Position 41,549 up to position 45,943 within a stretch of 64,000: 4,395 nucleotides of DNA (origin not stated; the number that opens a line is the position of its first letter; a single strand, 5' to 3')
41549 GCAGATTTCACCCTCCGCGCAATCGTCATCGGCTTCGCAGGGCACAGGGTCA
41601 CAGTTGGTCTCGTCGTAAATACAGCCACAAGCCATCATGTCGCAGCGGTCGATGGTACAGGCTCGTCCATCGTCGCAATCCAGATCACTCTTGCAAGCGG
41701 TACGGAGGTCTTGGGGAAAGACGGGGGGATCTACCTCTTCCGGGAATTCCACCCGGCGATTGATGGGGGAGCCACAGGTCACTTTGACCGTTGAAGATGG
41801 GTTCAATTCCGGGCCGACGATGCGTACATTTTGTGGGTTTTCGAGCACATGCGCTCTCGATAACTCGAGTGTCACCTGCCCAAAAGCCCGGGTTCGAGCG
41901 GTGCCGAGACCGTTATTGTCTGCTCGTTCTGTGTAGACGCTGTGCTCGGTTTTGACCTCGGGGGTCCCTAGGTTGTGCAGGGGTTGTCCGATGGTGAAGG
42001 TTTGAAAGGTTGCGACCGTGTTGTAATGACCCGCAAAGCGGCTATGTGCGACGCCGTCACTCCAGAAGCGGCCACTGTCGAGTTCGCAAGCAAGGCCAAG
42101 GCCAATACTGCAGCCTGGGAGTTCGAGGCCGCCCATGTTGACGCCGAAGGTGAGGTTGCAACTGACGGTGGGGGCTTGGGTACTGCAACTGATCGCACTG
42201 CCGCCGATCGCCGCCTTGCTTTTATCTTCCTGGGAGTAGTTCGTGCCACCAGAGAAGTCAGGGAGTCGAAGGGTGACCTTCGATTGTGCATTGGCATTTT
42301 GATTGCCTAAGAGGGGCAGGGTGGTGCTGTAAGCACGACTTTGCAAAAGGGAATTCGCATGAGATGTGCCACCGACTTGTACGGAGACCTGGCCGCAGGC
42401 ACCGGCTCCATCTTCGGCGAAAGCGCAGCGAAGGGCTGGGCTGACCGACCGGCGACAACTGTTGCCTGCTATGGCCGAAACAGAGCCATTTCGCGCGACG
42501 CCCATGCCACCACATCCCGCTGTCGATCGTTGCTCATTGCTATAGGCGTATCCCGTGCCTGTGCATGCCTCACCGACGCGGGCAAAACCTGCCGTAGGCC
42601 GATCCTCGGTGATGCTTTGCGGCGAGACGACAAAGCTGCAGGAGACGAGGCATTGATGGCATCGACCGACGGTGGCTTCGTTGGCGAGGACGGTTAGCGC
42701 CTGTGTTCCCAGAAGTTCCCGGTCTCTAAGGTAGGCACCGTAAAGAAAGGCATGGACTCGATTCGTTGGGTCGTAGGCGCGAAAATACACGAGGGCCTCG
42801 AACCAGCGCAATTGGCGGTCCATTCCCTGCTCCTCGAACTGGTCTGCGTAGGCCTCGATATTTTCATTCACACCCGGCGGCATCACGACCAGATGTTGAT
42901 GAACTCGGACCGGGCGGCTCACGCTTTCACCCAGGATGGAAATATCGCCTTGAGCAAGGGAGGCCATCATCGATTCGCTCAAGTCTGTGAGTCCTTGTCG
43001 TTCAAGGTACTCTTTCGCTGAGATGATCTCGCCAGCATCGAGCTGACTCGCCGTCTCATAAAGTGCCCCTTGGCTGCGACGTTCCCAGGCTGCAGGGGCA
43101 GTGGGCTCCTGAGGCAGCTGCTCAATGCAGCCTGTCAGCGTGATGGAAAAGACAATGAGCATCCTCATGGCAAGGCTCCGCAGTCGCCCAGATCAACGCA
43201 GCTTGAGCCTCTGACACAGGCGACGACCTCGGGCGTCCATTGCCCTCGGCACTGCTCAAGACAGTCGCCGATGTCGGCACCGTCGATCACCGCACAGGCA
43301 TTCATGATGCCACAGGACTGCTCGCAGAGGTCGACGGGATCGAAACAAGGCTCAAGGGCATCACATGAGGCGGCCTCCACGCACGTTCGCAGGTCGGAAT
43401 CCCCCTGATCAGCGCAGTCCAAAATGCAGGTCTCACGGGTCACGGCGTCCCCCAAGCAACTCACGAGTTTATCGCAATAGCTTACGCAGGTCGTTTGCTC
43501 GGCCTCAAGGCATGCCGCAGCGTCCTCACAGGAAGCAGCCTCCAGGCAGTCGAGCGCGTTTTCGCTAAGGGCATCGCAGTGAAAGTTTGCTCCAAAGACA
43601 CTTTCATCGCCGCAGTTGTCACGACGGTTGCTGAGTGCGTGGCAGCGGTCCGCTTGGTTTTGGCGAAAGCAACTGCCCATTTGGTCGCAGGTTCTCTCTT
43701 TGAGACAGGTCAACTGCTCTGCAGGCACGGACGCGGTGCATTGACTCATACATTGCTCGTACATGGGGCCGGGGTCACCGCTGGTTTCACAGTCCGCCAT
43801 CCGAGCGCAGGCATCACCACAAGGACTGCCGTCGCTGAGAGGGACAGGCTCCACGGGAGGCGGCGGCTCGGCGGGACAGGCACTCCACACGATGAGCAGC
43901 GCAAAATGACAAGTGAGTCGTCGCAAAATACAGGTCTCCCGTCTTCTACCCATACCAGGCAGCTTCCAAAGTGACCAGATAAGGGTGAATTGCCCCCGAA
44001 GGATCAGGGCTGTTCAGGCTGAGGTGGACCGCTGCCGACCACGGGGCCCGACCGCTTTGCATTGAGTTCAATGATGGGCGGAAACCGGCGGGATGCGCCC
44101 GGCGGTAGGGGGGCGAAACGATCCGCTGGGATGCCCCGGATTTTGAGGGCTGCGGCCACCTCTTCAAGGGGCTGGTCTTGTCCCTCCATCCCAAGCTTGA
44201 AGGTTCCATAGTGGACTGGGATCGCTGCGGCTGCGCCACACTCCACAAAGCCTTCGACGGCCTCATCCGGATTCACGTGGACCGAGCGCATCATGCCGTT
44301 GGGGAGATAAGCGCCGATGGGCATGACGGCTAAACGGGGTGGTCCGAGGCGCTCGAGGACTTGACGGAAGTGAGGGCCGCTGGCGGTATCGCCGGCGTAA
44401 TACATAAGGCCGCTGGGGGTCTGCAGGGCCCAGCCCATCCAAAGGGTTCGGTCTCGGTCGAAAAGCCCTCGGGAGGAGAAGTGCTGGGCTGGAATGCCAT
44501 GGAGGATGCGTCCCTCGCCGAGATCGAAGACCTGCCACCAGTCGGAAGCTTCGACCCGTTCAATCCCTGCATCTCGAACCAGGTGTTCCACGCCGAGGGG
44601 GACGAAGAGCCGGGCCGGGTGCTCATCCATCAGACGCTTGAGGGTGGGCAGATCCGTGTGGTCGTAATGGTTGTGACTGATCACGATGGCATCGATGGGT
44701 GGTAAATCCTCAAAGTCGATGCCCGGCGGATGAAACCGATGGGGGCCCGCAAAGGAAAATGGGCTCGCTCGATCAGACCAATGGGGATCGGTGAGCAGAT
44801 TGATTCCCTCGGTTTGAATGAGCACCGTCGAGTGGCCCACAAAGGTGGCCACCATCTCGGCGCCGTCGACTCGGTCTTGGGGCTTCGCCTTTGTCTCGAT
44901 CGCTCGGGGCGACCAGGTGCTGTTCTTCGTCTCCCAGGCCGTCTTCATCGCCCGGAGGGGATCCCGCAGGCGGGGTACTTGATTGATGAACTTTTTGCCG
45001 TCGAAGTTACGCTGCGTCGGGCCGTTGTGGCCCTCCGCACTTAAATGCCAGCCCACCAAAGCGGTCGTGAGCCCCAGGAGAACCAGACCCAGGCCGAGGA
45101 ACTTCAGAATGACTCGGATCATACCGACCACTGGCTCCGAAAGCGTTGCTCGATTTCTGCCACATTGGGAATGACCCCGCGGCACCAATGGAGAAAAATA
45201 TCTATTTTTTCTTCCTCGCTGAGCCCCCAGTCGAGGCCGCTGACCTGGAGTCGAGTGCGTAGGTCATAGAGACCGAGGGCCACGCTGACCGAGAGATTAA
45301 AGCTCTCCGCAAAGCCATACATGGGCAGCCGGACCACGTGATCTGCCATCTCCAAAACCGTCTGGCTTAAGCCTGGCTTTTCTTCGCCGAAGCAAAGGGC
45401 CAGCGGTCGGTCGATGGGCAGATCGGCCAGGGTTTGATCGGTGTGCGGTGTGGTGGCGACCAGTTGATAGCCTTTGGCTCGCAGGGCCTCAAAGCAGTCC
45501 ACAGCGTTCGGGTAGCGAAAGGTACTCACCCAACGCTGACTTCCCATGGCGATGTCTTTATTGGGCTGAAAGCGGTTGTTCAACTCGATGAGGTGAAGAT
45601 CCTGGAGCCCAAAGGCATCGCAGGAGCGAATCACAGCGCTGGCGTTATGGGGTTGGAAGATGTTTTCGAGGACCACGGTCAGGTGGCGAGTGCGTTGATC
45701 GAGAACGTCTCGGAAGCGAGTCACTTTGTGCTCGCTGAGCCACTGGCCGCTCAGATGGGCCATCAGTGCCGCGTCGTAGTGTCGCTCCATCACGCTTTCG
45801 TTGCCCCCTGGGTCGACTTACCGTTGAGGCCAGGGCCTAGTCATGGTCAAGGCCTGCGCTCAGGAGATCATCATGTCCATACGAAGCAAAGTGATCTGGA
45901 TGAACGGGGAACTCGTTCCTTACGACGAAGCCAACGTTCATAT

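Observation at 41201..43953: Two-gene operon of Cys-rich lipoproteins; the larger carries a near-perfect 147-bp tandem repeat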

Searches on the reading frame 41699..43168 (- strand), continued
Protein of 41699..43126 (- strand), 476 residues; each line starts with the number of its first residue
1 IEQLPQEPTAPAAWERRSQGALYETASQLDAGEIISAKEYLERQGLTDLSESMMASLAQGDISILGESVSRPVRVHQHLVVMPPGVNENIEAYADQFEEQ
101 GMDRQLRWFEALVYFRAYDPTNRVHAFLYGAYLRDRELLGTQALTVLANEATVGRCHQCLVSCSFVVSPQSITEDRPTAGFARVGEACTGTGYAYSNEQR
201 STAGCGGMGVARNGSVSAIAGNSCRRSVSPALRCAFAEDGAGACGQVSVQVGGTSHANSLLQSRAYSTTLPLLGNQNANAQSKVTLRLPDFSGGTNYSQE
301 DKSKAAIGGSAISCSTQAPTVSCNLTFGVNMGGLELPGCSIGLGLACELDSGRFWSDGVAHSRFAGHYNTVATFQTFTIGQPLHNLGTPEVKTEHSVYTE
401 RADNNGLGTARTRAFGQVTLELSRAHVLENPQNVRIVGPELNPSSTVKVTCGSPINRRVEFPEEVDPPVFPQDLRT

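Call 91: search_protein_families(library=pfam, proteins=[L002:2782-3618:-, L005:8909-9799:+, L005:10539-11156:-, L006:3416-4480:+, L006:4444-5874:-, L003:74-3004:+, L005:6001-8190:+], max_evalue=0.01)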
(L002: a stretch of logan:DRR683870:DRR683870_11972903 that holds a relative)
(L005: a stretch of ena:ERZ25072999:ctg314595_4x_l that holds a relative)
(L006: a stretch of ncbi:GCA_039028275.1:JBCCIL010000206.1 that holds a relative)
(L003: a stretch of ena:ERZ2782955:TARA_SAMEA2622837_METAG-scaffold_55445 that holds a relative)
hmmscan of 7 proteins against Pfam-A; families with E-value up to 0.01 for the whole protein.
L002:2782-3618:- (278 aa): 0 families

L005:8909-9799:+ (296 aa): 6 families
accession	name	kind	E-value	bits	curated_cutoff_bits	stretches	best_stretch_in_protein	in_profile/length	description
PF05375.19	Pacifastin_I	-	4e-11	42.9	27.9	3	201-222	10-31/40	Pacifastin inhibitor (LCMII)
PF00093.24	VWC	-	1.3e-10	41.8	27.6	3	103-144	1-42/57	von Willebrand factor type C domain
PF23334.1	VWC2L_2nd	-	3.9e-08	33.9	27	0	143-181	1-38/55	VWC2L-like domain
PF23843.2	DUF7210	-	8.4e-05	22.4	27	0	61-76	8-23/38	Domain of unknown function (DUF7210)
PF25028.1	FnI_RECK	-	8.9e-05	23.2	30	1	102-139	5-40/40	RECK, fibronectin type I module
PF23244.1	VWF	-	0.0006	19.8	27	1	119-135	10-26/28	Von Willebrand factor-like domain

L005:10539-11156:- (205 aa): 1 family
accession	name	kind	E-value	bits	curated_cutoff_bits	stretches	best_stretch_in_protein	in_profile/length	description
PF18104.7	Tudor_2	-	0.00047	20.3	31.4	1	158-180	1-23/35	Jumonji domain-containing protein 2A Tudor domain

L006:3416-4480:+ (354 aa): 2 families
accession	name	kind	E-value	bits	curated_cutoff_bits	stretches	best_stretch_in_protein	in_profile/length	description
PF13517.12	FG-GAP_3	-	4.6e-09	37.2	26.9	1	279-341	1-60/61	FG-GAP-like repeat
PF01839.29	FG-GAP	-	0.00031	21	22.1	0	275-290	5-20/37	FG-GAP repeat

L006:4444-5874:- (476 aa): 2 families
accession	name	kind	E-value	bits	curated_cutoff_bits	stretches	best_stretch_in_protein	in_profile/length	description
PF00526.23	Dicty_CTDC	-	8.8e-05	22.7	27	1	322-339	2-19/24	Dictyostelium (slime mold) repeat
PF01436.27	NHL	-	0.0013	19.1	20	1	56-73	2-19/28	NHL repeat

L003:74-3004:+ (976 aa): 1 family
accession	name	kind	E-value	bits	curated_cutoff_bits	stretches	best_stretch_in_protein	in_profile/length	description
PF00526.23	Dicty_CTDC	-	9.6e-17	60.9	27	5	838-858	2-22/24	Dictyostelium (slime mold) repeat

L005:6001-8190:+ (729 aa): 0 families

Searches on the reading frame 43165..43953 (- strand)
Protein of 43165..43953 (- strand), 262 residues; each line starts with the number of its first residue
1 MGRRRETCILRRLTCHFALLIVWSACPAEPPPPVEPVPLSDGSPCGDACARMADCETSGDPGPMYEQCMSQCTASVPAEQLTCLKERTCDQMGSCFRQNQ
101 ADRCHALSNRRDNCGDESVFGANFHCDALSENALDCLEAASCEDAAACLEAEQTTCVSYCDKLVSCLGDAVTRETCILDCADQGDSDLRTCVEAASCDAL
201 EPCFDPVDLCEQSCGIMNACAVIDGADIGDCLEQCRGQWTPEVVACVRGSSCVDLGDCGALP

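Call 5: search_protein_families(library=pfam, proteins=[window:43165-43953:-], max_evalue=1)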
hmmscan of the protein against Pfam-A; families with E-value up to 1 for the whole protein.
window:43165-43953:- (262 aa): 0 families

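Call 6: search_protein_families(library=ncbifam, proteins=[window:43165-43953:-], max_evalue=1)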
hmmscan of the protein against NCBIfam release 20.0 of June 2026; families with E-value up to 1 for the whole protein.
window:43165-43953:- (262 aa): 0 families

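Call 9: find_homologous_proteins(query=window:43165-43953:-)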
Query window:43165-43953:- (262 aa): 1 proteins with E <= 0.001 among 396 candidates.
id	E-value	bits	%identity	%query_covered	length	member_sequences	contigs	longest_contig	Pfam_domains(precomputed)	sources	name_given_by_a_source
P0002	3.8e-166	570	100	97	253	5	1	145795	-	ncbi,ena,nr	ncbi:MAG: hypothetical protein CMH55_05190 [Myxococcales bacterium]|nr:hypothetical protein [Myxococ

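Call 25: search_solved_structures(query=window:43165-43926:-, max_evalue=1)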
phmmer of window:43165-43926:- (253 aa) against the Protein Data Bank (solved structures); distinct sequences matched with E-value up to 1: 0.

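Call 51: find_related_loci(query=A4, collection=metagenome_contigs, flank=5000)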
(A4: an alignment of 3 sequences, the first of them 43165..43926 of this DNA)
Query A4 (253 aa) in metagenome_contigs; peptide patterns used: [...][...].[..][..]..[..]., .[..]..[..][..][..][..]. (x = any residue, [..] = any of these).
100 stretches matched a pattern; 1 encode a relative of the query (tblastn E <= 1e-3); 1 distinct loci.
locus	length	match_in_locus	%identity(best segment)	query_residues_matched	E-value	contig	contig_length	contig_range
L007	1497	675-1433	100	1-253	0e+0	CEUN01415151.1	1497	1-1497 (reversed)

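Call 71: search_solved_structures(query=A4, max_evalue=10)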
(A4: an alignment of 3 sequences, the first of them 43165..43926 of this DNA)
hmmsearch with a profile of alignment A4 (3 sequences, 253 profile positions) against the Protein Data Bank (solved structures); distinct sequences matched with E-value up to 10: 4.
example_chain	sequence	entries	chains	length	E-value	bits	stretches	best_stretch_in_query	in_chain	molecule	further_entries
3t0q_A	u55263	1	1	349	0.52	13.1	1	78-162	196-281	AGR253Wp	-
7utd_A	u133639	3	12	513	0.64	12.8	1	14-77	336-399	Hydrogenase-2, large subunit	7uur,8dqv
7uus_A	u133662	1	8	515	0.65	12.8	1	14-77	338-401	Hydrogenase-2, large subunit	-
4kpq_B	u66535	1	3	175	0.95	12.3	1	144-206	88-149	Hemagglutinin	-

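Call 74: predict_structure(alignment_id=A6)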
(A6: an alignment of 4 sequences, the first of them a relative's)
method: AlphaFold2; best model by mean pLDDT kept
length: 253 residues; sequences in the alignment: 4
mean_pLDDT: 50.8   pTM: 0.35
mean pLDDT of the five models: 50.8, 47.8, 44.6, 39.4, 38.9
residues with pLDDT >= 90: 0; 70-90: 9; 50-70: 126; < 50: 118
segments of 3 or more residues with pLDDT < 50: 1-31, 47-55, 61-72, 173-176, 196-253
pLDDT, mean of each block of 10 residues (from residue 1): 32 31 34 54 51 47 45 55 57 65 62 52 64 70 67 66 55 52 64 48 37 35 43 48 42 31
secondary structure, 60 per line:
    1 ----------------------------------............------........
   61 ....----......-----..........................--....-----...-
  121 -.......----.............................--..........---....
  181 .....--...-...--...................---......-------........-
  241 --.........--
elements in order: H35-46 H53-64 H69-74 H80-105 H108-111 H122-128 H133-161 H164-173 H177-185 H197-215 H219-224 H232-239 H243-251

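Call 83: search_dna_similar(query=window:43165-43875:-, collection=plasmids, mode=protein, max_evalue=0.001, max_rows=10)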
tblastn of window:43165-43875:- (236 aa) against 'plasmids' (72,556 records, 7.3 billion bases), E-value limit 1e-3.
No match.

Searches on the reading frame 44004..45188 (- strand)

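Call 12: search_protein_families(library=pfam, proteins=[window:44004-45188:-], max_evalue=0.001)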
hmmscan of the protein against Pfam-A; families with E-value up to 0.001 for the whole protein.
window:44004-45188:- (394 aa): 3 families
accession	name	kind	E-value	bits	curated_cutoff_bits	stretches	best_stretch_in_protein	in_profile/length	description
PF12706.13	Lactamase_B_2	-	7.2e-39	133.9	27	1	130-327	2-200/200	Beta-lactamase superfamily domain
PF13483.12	Lactamase_B_3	-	1.8e-12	48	24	1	115-326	3-160/160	Beta-lactamase superfamily domain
PF00753.33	Lactamase_B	-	0.00032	21.1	22.7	1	115-264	2-138/196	Metallo-beta-lactamase superfamily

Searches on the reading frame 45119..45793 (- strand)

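Call 12: search_protein_families(library=pfam, proteins=[window:45119-45793:-], max_evalue=0.001)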
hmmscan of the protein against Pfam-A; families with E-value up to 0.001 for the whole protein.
window:45119-45793:- (224 aa): 1 family
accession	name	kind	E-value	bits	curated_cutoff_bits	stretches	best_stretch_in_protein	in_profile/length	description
PF00588.24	SpoU_methylase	-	1.1e-34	120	29.7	1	38-176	2-142/142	SpoU rRNA Methylase family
